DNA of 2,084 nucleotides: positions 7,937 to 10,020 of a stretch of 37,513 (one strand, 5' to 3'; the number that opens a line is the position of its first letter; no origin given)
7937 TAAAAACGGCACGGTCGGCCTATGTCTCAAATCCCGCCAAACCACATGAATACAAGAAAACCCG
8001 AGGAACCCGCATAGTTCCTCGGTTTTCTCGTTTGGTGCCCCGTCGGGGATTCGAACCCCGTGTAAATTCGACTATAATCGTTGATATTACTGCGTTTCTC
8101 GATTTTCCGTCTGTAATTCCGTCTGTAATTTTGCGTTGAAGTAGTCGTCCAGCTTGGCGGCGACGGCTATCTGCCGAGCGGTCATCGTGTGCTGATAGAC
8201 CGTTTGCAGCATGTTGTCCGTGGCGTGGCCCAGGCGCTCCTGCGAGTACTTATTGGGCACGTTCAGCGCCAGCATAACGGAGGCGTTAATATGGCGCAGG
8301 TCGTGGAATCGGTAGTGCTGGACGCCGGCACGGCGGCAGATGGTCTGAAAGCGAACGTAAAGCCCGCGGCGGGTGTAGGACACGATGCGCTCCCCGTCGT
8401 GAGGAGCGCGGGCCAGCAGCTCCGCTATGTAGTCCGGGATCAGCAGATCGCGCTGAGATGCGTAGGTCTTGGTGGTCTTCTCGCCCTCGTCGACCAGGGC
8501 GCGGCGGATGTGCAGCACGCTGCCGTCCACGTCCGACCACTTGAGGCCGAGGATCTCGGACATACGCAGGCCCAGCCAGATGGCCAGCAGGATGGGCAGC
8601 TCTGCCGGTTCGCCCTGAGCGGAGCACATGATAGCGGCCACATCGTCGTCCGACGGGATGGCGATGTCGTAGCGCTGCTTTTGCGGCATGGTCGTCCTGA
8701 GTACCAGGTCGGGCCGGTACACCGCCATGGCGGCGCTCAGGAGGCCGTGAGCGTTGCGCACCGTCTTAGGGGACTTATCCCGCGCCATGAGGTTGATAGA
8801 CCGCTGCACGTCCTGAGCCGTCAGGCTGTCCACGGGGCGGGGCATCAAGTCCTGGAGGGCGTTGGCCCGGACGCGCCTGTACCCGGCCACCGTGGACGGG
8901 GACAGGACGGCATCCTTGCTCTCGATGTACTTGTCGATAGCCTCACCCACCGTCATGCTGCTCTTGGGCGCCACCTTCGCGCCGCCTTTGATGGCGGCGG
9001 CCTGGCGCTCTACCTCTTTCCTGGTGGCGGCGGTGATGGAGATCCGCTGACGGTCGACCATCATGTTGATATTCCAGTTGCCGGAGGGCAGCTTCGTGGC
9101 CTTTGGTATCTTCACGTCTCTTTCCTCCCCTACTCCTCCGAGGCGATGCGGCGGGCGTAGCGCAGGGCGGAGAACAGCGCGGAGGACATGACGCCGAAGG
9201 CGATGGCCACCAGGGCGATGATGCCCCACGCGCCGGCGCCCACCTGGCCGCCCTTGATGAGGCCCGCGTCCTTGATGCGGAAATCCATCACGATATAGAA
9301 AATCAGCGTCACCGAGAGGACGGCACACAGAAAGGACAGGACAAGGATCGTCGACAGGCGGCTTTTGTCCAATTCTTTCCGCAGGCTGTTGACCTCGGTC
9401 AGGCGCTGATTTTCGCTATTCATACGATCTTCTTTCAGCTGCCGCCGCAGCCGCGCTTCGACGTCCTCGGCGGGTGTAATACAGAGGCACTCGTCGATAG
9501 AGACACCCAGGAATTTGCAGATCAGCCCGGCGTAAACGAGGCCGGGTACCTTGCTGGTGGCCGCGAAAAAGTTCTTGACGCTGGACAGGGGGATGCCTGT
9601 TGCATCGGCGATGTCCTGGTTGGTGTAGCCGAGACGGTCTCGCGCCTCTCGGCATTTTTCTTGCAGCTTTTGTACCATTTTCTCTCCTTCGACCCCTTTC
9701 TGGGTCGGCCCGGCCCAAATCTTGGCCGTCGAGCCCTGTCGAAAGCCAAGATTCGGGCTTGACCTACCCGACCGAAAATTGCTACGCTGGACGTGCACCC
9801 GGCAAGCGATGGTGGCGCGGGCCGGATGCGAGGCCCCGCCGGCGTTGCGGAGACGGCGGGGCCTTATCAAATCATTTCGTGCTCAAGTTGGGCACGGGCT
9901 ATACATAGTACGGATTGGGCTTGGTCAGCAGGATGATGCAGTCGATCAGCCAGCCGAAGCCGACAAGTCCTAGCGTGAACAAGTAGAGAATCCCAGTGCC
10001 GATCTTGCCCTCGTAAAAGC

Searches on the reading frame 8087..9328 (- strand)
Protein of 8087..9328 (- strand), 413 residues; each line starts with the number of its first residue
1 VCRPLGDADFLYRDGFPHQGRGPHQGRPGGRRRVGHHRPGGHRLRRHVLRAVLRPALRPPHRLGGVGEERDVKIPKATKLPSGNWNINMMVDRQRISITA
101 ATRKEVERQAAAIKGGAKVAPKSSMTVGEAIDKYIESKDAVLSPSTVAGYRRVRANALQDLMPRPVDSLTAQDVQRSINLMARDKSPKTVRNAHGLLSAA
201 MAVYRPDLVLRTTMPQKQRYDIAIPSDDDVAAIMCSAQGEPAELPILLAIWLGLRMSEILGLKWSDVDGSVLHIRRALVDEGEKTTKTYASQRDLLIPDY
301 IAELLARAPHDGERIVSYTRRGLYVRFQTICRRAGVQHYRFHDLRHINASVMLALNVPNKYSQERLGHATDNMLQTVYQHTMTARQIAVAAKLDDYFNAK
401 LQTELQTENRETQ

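Call 3: search_protein_families(library=pfam, proteins=[window:8087-9328:-], max_evalue=0.1)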
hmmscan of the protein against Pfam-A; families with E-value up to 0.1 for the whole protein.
window:8087-9328:- (413 aa): 3 families
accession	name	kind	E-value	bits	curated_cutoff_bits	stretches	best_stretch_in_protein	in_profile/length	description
PF00589.27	Phage_integrase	-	3.1e-13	50.3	27.1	1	242-382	24-169/172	Phage integrase family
PF22022.2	Phage_int_M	-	0.034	14.8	27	1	129-199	3-74/96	Phage integrase central domain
PF14659.12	Phage_int_SAM_3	-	0.073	13.7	22.6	0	126-179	1-55/58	Phage integrase, N-terminal SAM-like domain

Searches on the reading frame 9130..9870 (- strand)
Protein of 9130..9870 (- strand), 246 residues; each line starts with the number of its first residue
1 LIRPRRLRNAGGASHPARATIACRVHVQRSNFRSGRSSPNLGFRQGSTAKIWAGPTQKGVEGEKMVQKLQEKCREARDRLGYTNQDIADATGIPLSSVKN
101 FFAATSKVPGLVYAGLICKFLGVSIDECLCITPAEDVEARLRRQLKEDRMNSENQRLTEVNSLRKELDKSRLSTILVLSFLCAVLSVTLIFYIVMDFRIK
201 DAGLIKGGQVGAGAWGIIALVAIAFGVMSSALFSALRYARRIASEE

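Call 3: search_protein_families(library=pfam, proteins=[window:9130-9870:-], max_evalue=0.1)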
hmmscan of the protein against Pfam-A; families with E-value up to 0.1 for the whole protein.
window:9130-9870:- (246 aa): 6 families
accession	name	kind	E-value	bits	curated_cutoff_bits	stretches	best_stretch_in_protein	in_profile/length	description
PF01381.28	HTH_3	-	1.8e-06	28.3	23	1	74-127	2-54/55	Helix-turn-helix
PF08281.18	Sigma70_r4_2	-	0.0017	18.4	25.7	1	68-100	10-45/54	Sigma-70, region 4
PF13560.12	HTH_31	-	0.0074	17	27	0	74-127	7-60/64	Helix-turn-helix domain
PF13413.12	HTH_25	-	0.057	13.7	24.6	0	73-100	2-29/62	Helix-turn-helix domain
PF13384.12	HTH_23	-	0.068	13.5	24.6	0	78-103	15-39/50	Homeodomain-like domain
PF09339.16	HTH_IclR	-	0.077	13.2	22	0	78-98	15-35/52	IclR helix-turn-helix domain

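Call 4: search_protein_families(library=padloc, proteins=[window:9130-9870:-], max_evalue=1)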
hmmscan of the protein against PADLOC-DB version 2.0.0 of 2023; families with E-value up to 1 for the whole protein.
window:9130-9870:- (246 aa): 1 family
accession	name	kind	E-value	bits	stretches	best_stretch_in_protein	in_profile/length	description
PDLC04142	capH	-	0.00092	18.3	1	65-147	3-82/103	capH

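Call 5: search_protein_families(library=phrogs, proteins=[window:9130-9870:-], max_evalue=0.1)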
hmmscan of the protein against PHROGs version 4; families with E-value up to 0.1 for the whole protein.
window:9130-9870:- (246 aa): 9 families
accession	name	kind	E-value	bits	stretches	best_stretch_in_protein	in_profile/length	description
phrog_8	-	transcription regulation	1.2e-06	29.2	1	64-146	72-150/346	transcriptional regulator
phrog_4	-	transcription regulation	0.00022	21.3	1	64-127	128-190/400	transcriptional repressor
phrog_3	-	transcription regulation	0.00082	20.2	1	58-136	81-153/430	transcriptional repressor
phrog_8898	-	unknown function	0.0022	18.7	1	70-117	3-50/70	-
phrog_17161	-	unknown function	0.003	18.9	1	171-239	25-93/114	-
phrog_3037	-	transcription regulation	0.0058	17.5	1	82-177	29-124/189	transcriptional repressor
phrog_2967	-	transcription regulation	0.014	16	0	61-110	3-52/225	transcriptional regulator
phrog_4583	-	transcription regulation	0.037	15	0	65-100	7-42/81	transcriptional repressor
phrog_13156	-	unknown function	0.085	13.4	0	139-205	97-164/198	-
